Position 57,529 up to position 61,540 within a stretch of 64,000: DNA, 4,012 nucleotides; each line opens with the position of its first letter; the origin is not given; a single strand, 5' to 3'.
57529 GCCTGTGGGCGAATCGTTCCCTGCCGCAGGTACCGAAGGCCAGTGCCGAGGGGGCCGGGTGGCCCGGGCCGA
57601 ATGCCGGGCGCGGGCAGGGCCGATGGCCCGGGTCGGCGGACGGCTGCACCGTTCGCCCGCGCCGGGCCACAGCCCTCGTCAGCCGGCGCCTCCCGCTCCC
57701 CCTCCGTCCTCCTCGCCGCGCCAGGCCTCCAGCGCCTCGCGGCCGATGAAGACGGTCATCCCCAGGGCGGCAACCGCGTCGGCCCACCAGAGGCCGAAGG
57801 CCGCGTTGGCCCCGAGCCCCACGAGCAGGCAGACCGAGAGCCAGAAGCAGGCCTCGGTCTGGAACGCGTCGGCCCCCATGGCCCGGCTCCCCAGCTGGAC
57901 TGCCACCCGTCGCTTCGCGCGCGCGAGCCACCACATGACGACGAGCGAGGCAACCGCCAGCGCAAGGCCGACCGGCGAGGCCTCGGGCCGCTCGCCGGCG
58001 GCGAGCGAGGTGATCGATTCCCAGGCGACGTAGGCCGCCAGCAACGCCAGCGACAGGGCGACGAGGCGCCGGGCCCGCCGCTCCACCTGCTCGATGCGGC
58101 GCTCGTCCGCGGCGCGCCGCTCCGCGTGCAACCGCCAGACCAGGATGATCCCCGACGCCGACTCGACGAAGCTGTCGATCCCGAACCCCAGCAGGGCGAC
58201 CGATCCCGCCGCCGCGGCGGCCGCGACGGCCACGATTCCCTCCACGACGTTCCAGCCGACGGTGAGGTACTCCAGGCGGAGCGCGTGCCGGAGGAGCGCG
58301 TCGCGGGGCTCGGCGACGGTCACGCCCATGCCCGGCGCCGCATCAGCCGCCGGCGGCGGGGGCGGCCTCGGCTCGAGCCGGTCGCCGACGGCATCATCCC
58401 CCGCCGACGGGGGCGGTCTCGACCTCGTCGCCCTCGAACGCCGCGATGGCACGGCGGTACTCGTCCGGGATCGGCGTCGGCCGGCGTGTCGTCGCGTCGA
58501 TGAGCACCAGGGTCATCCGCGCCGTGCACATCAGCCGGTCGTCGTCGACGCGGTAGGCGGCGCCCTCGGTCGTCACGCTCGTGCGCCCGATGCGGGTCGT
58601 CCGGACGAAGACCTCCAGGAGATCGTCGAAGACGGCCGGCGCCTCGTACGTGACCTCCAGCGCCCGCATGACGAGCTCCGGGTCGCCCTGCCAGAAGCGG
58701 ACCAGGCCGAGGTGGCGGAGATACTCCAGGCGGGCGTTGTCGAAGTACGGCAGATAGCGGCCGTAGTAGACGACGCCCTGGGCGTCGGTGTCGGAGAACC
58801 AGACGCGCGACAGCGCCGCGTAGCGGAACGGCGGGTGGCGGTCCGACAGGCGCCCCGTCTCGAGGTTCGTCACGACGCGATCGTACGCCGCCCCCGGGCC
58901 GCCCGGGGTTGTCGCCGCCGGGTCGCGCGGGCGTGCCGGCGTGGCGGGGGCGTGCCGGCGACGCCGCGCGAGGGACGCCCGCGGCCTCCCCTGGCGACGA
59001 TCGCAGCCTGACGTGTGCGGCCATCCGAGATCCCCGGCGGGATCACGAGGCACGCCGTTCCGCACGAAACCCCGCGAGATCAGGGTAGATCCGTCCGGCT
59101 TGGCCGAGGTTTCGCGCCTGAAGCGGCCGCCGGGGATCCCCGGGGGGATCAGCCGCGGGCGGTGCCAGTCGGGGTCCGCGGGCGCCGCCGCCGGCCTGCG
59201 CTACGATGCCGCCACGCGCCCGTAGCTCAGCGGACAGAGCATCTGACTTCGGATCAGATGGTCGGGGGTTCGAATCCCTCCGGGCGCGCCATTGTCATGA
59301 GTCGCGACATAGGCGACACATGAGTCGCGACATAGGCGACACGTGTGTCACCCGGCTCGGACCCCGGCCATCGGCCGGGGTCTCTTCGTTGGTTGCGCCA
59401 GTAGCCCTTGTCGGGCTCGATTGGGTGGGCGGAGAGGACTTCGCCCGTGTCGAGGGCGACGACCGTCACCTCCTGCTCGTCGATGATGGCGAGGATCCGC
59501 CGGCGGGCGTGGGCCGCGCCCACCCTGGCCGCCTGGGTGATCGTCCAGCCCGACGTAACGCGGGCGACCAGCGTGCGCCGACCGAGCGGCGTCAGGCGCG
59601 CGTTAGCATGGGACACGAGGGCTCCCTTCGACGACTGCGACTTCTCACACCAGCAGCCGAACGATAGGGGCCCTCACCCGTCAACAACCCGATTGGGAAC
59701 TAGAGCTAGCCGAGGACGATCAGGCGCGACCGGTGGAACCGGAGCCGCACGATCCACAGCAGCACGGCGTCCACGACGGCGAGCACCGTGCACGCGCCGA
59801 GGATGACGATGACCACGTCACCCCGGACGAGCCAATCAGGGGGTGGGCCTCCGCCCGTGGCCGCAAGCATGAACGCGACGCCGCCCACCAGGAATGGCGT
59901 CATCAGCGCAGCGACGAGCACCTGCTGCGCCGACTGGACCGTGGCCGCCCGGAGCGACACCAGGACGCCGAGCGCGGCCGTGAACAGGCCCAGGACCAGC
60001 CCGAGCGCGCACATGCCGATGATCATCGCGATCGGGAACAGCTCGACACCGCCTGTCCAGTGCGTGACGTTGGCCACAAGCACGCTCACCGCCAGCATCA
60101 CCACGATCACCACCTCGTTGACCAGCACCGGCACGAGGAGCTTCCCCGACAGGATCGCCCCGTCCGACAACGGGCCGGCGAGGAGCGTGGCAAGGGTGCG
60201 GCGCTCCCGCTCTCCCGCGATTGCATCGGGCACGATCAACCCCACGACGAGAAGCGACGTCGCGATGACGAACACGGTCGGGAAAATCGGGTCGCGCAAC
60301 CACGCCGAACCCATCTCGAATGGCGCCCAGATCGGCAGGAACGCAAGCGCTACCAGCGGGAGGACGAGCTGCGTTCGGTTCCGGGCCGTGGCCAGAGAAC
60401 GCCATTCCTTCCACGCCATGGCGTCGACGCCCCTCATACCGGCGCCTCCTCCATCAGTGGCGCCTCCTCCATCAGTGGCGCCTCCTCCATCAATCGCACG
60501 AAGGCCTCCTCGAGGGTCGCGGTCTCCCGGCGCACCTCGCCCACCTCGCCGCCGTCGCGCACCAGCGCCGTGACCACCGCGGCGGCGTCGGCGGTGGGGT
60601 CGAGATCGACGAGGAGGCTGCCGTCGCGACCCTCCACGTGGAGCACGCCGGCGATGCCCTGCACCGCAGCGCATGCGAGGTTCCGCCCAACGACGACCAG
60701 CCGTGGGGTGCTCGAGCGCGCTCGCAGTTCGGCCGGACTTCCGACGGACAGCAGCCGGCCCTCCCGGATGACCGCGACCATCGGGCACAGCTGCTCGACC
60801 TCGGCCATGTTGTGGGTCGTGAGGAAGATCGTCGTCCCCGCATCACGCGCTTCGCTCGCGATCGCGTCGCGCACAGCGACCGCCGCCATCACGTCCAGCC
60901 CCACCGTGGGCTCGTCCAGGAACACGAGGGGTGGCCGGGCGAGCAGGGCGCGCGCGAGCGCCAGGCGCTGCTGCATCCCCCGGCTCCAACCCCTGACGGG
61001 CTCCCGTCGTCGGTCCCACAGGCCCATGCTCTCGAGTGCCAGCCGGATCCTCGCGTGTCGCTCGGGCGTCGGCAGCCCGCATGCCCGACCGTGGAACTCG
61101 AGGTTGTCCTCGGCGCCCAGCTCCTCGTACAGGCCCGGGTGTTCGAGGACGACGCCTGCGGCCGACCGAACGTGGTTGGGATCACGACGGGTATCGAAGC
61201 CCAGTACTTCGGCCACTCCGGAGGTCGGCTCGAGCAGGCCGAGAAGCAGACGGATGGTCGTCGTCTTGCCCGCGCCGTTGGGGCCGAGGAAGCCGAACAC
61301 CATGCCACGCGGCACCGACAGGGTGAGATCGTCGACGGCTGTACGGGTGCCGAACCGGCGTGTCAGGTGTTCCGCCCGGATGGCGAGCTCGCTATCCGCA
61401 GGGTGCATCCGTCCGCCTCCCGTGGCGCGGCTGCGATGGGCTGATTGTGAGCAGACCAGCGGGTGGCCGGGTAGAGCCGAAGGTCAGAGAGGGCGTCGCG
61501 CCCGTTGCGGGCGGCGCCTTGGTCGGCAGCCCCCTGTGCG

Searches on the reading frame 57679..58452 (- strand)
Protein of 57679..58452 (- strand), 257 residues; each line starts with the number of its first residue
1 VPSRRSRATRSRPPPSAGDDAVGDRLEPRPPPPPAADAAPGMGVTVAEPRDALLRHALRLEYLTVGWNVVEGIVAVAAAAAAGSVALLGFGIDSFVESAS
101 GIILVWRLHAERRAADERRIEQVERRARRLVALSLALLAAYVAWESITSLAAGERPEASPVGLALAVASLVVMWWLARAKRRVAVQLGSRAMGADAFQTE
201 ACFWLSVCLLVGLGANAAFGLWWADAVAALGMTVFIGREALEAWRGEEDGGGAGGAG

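Call 11: search_protein_families(library=pfam, proteins=[window:57679-58452:-], max_evalue=0.01)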
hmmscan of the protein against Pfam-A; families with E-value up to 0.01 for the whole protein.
window:57679-58452:- (257 aa): 1 family
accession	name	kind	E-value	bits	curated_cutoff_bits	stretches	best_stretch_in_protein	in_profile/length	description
PF01545.26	Cation_efflux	-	8e-14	52.3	26.6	1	71-242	11-188/198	Cation efflux family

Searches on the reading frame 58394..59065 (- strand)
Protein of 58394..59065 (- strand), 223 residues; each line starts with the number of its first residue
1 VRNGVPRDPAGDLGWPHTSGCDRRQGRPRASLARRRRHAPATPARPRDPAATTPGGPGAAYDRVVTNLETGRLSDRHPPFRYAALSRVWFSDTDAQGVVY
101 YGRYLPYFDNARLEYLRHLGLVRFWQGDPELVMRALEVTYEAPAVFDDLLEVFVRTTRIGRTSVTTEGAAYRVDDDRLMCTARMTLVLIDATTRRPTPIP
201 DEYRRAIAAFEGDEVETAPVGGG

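Call 11: search_protein_families(library=pfam, proteins=[window:58394-59065:-], max_evalue=0.01)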
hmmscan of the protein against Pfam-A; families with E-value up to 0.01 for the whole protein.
window:58394-59065:- (223 aa): 2 families
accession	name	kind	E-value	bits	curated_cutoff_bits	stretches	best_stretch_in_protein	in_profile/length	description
PF13279.12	4HBT_2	-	2.2e-17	64.1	25.5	1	88-206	1-121/122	Thioesterase-like superfamily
PF03061.28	4HBT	-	2.8e-13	50.4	20.6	1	96-176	1-76/79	Thioesterase superfamily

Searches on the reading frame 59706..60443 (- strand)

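Call 58: search_protein_families(library=pfam, proteins=[window:59706-60443:-], max_evalue=0.001)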
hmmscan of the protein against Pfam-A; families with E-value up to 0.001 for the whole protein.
window:59706-60443:- (245 aa): 4 families
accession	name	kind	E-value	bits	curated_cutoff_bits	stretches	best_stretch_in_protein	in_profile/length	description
PF12679.13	ABC2_membrane_2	-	3.7e-11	43.2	27.2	1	73-195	88-208/283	ABC-2 family transporter protein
PF12698.13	ABC2_membrane_3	-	2.8e-07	30.4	31.6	1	58-196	167-295/347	ABC-2 family transporter protein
PF01061.29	ABC2_membrane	-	1.7e-06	28.2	26.9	1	47-193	38-183/211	ABC-2 type transporter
PF12730.13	ABC2_membrane_4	-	0.00055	20.4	27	1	58-162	52-159/179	ABC-2 family transporter protein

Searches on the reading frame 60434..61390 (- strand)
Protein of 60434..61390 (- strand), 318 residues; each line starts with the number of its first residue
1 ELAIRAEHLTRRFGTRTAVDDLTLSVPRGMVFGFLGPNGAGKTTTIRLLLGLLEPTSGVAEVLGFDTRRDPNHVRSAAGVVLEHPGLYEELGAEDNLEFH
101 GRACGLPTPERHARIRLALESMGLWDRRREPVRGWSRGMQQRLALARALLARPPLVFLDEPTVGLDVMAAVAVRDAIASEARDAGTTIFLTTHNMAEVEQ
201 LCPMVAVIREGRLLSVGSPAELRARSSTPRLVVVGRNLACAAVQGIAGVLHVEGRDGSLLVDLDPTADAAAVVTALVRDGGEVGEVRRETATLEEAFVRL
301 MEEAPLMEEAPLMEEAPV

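Call 58: search_protein_families(library=pfam, proteins=[window:60434-61390:-], max_evalue=0.001)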
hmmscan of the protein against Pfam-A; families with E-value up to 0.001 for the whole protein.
window:60434-61390:- (318 aa): 3 families
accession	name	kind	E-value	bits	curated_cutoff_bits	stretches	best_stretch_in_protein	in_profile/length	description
PF00005.33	ABC_tran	-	1.3e-27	97.5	25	1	20-162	2-136/137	ABC transporter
PF13304.12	AAA_21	-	1.5e-13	51.9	27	1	128-198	231-303/304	AAA domain, putative AbiEii toxin, Type IV TA system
PF13732.12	DrrA1-3_C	-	1.2e-06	29.5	27.4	1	217-300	1-80/81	ATP-binding protein DrrA1-3-like, C-terminal domain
